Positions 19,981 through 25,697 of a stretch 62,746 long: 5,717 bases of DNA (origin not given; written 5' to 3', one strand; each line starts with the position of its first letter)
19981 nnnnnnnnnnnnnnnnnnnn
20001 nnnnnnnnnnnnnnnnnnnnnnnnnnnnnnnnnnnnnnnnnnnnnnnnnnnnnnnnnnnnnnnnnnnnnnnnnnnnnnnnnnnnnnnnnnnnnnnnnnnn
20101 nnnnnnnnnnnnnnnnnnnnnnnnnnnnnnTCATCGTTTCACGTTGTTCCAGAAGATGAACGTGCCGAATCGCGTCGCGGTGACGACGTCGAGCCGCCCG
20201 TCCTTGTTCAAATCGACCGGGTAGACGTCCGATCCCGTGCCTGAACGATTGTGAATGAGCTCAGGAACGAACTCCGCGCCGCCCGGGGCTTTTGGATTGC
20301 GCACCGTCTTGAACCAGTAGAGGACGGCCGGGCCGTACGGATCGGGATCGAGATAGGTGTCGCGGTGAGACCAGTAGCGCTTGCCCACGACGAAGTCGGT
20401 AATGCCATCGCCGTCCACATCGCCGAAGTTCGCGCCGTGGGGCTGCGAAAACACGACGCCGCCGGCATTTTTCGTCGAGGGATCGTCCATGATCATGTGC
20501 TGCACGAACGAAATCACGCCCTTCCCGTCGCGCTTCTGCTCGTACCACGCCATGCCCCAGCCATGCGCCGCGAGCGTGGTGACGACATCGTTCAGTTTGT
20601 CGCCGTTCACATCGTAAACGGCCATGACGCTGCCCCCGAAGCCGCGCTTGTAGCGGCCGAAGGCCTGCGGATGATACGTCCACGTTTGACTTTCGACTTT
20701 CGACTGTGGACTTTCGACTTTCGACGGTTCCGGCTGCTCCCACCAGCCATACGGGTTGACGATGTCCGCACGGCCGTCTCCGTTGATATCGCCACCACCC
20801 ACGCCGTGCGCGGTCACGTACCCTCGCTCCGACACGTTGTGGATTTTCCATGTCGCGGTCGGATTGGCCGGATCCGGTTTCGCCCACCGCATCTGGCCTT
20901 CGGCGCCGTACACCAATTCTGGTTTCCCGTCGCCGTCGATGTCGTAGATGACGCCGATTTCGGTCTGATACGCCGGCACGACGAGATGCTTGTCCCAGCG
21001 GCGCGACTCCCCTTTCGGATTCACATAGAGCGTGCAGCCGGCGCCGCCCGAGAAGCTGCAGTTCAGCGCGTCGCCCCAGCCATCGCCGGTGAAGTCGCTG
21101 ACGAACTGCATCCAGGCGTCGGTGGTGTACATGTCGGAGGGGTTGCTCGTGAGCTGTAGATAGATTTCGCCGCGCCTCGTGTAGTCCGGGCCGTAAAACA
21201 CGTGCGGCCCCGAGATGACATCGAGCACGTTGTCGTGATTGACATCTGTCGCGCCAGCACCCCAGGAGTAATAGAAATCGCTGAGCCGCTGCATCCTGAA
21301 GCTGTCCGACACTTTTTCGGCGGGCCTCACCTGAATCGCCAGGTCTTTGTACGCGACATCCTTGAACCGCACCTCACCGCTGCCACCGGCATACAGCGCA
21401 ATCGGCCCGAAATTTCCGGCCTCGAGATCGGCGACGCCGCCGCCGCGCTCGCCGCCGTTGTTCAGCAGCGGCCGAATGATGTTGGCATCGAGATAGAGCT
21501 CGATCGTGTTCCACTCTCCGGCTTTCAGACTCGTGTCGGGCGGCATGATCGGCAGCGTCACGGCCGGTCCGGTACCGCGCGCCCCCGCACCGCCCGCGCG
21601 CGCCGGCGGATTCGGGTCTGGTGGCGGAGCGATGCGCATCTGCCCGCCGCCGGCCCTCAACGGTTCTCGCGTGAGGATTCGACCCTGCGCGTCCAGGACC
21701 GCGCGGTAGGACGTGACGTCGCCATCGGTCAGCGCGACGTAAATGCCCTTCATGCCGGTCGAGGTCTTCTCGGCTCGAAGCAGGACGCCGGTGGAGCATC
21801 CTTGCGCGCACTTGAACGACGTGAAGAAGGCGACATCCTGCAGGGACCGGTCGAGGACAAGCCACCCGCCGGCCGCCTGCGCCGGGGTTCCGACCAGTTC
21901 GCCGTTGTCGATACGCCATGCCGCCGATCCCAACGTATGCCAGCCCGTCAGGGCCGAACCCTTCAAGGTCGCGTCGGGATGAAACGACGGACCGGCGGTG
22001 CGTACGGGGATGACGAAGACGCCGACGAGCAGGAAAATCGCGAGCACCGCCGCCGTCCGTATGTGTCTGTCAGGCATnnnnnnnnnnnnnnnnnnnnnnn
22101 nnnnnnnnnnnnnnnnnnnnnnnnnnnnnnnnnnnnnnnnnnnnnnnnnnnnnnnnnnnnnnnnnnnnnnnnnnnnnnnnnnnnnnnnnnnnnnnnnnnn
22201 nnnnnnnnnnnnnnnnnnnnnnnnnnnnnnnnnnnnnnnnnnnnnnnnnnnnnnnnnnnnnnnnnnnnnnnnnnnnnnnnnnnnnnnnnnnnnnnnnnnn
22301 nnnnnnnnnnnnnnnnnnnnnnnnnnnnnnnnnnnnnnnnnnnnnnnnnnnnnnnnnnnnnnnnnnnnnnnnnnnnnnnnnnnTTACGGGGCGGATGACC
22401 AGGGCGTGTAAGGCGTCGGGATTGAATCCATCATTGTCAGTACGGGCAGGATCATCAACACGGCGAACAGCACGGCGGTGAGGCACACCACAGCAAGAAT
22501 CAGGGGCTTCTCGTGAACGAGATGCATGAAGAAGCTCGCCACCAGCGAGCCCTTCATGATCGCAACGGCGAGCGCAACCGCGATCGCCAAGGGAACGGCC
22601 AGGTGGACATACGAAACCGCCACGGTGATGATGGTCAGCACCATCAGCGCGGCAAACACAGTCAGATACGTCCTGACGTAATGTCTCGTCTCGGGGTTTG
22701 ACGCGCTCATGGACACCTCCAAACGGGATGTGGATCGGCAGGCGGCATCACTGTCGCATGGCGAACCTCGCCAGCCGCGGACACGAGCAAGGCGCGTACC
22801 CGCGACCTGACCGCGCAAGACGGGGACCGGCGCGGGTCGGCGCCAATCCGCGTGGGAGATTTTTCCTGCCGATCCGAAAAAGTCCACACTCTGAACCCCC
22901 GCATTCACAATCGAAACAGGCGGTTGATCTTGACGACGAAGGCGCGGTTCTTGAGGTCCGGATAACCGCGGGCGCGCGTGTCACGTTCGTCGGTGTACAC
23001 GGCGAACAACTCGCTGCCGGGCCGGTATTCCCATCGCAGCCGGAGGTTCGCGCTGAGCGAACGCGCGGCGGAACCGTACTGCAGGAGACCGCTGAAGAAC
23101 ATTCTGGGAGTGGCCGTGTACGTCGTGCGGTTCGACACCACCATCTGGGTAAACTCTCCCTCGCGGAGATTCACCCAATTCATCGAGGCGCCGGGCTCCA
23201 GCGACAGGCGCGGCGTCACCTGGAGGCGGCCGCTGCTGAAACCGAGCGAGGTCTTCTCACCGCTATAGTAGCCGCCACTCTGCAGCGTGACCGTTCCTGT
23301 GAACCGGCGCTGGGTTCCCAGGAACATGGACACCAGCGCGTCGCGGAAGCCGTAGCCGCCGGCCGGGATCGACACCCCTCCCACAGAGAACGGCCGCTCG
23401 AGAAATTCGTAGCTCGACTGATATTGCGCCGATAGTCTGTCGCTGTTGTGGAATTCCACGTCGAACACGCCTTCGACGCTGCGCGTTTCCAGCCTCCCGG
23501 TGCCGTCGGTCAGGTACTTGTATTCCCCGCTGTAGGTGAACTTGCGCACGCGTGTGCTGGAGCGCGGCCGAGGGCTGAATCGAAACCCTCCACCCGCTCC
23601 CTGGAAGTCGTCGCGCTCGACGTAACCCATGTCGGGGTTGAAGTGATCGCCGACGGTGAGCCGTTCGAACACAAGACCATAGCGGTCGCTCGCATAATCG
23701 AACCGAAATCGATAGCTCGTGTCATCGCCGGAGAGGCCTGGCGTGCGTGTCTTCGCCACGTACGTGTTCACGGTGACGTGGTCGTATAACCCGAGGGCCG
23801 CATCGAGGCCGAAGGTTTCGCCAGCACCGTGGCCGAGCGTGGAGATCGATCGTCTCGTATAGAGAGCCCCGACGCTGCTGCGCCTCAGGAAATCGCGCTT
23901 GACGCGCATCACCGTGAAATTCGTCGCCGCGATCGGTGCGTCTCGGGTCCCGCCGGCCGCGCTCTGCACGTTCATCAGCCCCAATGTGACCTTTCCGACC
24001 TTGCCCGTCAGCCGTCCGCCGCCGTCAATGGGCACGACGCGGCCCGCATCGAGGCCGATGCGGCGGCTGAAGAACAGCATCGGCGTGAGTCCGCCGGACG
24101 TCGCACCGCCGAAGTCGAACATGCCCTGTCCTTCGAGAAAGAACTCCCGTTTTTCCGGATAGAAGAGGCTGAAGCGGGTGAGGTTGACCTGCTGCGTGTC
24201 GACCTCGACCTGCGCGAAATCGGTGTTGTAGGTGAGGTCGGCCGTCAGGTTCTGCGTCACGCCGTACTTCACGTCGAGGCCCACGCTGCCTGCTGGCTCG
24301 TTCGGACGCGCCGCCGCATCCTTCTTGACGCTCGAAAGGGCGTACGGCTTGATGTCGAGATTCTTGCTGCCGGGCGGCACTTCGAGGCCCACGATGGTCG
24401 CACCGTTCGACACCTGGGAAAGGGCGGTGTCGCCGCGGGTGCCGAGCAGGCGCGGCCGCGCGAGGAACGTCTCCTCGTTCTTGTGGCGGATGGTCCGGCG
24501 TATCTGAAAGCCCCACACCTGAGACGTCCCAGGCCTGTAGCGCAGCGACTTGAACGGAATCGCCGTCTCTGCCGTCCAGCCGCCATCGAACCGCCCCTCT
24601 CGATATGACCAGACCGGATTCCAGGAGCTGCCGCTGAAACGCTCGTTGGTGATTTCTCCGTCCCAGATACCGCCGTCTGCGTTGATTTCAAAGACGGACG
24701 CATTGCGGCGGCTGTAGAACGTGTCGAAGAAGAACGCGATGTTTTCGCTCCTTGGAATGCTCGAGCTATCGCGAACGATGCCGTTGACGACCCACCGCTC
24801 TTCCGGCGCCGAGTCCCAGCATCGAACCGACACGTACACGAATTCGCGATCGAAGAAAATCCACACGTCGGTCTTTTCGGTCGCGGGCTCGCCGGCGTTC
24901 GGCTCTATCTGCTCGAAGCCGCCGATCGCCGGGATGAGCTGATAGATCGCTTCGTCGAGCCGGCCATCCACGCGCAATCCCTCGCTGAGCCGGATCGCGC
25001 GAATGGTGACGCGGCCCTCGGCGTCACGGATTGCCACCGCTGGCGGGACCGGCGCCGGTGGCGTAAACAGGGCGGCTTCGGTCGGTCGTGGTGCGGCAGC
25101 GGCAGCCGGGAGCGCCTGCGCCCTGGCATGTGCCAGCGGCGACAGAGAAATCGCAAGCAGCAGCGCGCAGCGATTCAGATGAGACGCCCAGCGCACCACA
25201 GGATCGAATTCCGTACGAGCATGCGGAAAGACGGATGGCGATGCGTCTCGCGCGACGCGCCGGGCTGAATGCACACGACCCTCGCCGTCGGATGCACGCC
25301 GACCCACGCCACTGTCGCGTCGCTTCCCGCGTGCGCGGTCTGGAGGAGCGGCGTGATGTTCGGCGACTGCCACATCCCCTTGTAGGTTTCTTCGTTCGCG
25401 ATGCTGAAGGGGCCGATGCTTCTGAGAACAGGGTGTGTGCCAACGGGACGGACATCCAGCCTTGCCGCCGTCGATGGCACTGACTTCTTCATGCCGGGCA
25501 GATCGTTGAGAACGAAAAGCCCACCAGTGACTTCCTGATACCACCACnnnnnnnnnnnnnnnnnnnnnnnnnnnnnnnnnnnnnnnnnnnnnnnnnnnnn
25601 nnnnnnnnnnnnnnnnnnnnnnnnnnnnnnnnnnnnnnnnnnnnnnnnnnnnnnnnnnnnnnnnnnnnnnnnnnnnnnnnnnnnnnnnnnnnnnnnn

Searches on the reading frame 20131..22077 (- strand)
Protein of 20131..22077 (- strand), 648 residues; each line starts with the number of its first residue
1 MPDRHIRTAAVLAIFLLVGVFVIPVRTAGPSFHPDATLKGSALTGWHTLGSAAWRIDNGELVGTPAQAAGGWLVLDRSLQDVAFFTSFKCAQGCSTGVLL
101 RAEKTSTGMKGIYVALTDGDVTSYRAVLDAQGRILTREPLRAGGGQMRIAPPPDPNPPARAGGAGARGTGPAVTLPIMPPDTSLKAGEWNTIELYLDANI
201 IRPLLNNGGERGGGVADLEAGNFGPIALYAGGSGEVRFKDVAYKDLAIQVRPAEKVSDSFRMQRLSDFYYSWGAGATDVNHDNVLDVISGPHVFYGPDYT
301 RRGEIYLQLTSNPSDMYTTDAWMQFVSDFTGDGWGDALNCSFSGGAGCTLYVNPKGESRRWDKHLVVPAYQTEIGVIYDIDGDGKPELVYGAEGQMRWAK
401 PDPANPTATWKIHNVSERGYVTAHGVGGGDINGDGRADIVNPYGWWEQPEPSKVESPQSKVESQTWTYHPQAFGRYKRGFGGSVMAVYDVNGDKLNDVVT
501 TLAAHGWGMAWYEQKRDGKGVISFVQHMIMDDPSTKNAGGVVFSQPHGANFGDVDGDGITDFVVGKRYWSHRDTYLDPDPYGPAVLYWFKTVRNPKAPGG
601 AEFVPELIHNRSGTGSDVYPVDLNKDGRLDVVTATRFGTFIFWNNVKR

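Call 10: search_protein_families(library=pfam, proteins=[window:20131-22077:-], max_evalue=0.00001)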
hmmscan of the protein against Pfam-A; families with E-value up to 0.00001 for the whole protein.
window:20131-22077:- (648 aa): 3 families
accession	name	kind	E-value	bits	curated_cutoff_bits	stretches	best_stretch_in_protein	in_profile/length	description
PF13517.12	FG-GAP_3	-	7.5e-23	81.3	26.9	2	379-440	1-60/61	FG-GAP-like repeat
PF01839.29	FG-GAP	-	2.6e-18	65.9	22.1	0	551-568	7-24/37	FG-GAP repeat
PF06439.18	3keto-disac_hyd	-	3e-13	50.7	26.8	1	40-241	8-184/187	3-keto-disaccharide hydrolase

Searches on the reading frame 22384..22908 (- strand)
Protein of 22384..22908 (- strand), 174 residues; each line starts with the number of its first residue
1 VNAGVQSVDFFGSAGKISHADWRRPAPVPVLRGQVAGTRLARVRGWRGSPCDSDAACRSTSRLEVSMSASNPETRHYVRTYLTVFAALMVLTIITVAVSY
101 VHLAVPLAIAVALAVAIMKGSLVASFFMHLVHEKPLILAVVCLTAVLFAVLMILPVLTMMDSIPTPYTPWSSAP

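Call 10: search_protein_families(library=pfam, proteins=[window:22384-22908:-], max_evalue=0.00001)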
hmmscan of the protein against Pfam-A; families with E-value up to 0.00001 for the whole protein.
window:22384-22908:- (174 aa): 1 family
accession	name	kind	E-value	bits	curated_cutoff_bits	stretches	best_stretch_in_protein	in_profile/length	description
PF03626.19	COX4_pro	-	1.1e-10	42.2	28.9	1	83-153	2-71/72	Prokaryotic Cytochrome C oxidase subunit IV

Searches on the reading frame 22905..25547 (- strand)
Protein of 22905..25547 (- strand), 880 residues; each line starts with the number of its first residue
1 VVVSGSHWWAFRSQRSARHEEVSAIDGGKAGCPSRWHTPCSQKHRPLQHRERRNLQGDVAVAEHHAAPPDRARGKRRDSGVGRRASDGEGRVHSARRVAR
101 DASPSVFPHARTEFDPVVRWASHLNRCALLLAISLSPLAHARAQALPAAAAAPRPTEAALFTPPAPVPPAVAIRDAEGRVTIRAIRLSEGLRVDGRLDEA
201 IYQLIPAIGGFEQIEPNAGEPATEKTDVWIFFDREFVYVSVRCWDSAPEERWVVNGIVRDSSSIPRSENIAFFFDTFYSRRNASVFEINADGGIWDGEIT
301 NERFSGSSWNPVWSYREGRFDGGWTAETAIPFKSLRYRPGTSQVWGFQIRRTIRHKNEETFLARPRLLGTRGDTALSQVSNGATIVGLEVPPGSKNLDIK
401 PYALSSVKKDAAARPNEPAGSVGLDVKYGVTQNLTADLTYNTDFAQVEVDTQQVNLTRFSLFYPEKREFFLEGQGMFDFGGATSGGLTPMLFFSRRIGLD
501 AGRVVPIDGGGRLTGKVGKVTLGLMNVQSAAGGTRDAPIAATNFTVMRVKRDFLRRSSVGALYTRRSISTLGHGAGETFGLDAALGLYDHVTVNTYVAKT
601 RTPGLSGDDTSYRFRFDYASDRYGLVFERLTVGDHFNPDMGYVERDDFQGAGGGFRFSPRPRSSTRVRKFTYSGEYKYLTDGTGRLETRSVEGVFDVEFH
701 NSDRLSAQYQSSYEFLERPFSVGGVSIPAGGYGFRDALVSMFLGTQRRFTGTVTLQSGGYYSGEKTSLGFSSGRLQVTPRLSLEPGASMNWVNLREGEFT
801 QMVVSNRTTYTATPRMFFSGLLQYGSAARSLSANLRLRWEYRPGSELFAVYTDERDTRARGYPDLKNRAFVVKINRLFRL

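Call 10: search_protein_families(library=pfam, proteins=[window:22905-25547:-], max_evalue=0.00001)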
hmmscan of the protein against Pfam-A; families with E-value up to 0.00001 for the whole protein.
window:22905-25547:- (880 aa): 1 family
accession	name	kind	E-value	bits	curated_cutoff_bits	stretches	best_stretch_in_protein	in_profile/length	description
PF19313.5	DUF5916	-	2.1e-22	80.1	22.6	1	397-500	5-97/572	Domain of unknown function (DUF5916)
